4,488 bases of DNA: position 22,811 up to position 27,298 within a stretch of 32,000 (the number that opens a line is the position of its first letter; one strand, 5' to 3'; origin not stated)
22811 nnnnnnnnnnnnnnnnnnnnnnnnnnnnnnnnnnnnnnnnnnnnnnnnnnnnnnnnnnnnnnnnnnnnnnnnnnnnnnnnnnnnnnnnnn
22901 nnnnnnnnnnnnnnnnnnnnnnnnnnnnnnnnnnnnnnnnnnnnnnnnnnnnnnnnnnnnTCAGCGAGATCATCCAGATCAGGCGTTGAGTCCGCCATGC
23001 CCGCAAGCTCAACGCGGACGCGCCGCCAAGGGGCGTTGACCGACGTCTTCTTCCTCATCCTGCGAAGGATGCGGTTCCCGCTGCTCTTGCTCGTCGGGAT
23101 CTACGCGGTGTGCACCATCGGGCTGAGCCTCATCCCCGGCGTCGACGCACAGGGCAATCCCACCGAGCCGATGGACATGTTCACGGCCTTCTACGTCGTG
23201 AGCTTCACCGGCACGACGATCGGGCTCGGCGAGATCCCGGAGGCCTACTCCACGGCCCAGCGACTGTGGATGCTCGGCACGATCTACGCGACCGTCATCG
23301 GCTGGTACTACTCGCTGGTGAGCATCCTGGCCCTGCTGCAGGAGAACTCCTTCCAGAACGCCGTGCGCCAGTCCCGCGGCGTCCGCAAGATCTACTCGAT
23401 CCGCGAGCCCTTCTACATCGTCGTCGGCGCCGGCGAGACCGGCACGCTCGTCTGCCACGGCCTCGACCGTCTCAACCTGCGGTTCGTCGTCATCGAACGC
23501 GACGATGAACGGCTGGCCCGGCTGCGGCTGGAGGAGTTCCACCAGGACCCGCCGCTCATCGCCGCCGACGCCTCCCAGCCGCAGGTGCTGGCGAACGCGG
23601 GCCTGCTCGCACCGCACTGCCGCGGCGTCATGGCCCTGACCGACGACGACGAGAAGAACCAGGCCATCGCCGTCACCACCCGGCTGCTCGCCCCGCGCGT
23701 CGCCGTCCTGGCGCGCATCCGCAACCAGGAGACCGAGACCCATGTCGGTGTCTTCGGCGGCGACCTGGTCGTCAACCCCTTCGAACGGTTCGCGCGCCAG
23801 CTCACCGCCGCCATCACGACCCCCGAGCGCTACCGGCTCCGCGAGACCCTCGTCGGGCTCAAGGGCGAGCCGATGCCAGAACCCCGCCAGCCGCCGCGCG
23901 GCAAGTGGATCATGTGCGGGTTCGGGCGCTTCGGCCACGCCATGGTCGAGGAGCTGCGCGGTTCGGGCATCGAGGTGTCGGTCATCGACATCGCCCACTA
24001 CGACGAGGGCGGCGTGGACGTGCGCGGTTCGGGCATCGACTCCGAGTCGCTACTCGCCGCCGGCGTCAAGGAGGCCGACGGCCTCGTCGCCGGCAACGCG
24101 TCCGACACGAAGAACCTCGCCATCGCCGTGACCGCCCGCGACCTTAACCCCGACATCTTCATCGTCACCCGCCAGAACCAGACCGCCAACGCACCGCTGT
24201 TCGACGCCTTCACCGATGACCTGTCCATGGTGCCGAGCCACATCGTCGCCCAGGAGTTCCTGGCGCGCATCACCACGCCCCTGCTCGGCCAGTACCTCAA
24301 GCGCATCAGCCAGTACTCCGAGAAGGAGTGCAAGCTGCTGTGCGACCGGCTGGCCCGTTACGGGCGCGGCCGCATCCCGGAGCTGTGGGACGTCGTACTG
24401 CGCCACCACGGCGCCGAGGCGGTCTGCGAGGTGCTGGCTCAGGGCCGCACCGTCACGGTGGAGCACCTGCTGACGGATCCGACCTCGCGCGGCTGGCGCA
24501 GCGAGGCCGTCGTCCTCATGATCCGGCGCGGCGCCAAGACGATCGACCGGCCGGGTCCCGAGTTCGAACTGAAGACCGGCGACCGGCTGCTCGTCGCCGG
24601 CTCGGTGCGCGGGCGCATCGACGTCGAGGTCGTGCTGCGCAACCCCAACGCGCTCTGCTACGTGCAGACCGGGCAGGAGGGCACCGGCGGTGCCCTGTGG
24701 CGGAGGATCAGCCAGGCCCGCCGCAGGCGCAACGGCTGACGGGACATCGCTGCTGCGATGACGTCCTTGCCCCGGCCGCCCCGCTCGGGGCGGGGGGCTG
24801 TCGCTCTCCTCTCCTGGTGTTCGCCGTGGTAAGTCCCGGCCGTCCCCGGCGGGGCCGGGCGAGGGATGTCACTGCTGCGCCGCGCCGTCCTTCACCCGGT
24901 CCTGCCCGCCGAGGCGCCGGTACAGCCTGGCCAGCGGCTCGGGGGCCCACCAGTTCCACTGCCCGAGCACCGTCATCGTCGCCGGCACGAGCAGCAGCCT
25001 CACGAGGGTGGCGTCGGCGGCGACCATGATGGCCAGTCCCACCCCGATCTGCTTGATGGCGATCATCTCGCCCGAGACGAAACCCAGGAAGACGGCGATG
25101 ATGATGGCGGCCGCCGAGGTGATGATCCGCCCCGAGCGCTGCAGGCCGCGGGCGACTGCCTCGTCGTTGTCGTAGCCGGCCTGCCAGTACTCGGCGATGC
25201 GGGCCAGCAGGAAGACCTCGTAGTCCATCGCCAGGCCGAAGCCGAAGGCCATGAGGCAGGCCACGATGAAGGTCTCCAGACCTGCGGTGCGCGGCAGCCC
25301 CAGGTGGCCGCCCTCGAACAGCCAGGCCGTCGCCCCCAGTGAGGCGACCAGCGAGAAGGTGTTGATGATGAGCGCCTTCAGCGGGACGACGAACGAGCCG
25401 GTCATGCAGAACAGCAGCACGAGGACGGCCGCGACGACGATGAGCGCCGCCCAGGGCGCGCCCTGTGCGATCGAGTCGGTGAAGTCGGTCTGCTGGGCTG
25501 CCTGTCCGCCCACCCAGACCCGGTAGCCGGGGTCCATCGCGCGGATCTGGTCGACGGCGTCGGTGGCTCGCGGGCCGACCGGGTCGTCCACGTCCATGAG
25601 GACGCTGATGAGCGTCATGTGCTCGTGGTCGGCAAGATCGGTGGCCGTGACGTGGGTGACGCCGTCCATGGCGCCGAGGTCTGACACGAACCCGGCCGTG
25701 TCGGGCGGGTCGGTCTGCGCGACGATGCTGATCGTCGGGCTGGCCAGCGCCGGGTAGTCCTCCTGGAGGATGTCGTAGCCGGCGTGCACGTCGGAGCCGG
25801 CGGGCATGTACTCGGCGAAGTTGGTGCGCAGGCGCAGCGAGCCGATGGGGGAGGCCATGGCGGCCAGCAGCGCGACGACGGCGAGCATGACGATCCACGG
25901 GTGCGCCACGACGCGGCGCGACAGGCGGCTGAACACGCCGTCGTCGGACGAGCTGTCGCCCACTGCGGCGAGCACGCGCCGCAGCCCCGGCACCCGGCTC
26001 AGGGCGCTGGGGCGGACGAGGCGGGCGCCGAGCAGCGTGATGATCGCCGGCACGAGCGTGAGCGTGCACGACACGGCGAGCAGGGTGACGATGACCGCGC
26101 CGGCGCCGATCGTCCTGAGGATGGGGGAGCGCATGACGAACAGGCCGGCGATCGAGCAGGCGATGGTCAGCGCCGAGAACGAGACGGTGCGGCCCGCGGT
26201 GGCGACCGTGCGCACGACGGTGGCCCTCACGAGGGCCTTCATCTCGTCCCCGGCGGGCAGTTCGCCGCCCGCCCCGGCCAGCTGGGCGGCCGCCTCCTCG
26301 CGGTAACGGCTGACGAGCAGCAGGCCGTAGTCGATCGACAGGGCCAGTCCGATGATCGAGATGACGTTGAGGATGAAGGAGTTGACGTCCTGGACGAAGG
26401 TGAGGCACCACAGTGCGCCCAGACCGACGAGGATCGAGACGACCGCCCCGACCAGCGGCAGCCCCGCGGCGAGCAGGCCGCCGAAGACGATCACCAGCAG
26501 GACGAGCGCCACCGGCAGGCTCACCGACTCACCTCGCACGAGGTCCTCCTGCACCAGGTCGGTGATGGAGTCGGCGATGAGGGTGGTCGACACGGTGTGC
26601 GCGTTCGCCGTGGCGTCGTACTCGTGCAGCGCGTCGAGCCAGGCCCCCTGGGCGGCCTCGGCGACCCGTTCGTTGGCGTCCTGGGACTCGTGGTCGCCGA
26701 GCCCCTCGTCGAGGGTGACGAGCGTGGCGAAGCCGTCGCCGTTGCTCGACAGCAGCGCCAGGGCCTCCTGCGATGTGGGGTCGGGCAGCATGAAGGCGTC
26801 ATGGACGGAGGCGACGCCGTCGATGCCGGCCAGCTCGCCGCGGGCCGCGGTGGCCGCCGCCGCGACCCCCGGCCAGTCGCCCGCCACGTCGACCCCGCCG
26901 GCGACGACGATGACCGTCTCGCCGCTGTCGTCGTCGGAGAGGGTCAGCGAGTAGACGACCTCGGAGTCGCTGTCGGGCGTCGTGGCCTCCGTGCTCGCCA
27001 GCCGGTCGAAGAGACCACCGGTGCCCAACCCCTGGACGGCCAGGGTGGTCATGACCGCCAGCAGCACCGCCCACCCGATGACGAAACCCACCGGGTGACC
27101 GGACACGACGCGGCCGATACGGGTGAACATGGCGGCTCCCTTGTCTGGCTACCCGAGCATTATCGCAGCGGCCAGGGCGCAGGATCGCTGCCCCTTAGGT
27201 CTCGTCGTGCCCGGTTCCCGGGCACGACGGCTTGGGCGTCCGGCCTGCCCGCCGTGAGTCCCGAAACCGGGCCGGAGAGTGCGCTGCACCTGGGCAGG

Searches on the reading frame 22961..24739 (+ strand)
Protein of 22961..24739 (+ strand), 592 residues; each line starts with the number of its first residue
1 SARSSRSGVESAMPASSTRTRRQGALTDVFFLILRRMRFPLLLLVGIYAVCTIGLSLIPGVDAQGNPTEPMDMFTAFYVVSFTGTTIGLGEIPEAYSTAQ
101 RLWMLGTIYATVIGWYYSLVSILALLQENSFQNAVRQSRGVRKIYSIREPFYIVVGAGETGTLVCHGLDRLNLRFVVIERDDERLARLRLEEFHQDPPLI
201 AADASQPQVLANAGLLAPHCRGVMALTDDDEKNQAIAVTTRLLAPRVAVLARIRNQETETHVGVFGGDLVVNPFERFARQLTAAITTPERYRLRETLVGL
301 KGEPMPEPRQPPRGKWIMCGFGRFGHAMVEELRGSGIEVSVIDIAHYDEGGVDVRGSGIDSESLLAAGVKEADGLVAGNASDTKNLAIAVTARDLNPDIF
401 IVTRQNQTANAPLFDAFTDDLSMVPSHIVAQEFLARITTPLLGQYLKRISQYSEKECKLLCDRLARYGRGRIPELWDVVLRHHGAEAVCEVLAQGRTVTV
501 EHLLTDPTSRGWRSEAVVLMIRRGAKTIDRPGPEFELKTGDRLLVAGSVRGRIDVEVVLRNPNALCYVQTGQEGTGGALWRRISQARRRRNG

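Call 12: search_protein_families(library=pfam, proteins=[window:22961-24739:+], max_evalue=0.0001)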
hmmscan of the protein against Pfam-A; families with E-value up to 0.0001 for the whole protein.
window:22961-24739:+ (592 aa): 2 families
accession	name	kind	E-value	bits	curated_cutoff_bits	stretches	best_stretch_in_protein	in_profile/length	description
PF02254.24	TrkA_N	-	6.5e-37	126.8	23.8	2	152-273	1-116/116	TrkA-N domain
PF02080.26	TrkA_C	-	5.3e-05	23.5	27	0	514-550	26-61/71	TrkA-C domain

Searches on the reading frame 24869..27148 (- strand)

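Call 12: search_protein_families(library=pfam, proteins=[window:24869-27148:-], max_evalue=0.0001)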
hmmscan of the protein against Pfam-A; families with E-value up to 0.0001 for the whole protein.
window:24869-27148:- (759 aa): 1 family
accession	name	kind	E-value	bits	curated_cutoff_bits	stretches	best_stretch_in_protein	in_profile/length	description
PF03176.21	MMPL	-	2.9e-65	220.9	20.5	2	96-415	47-328/333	MMPL family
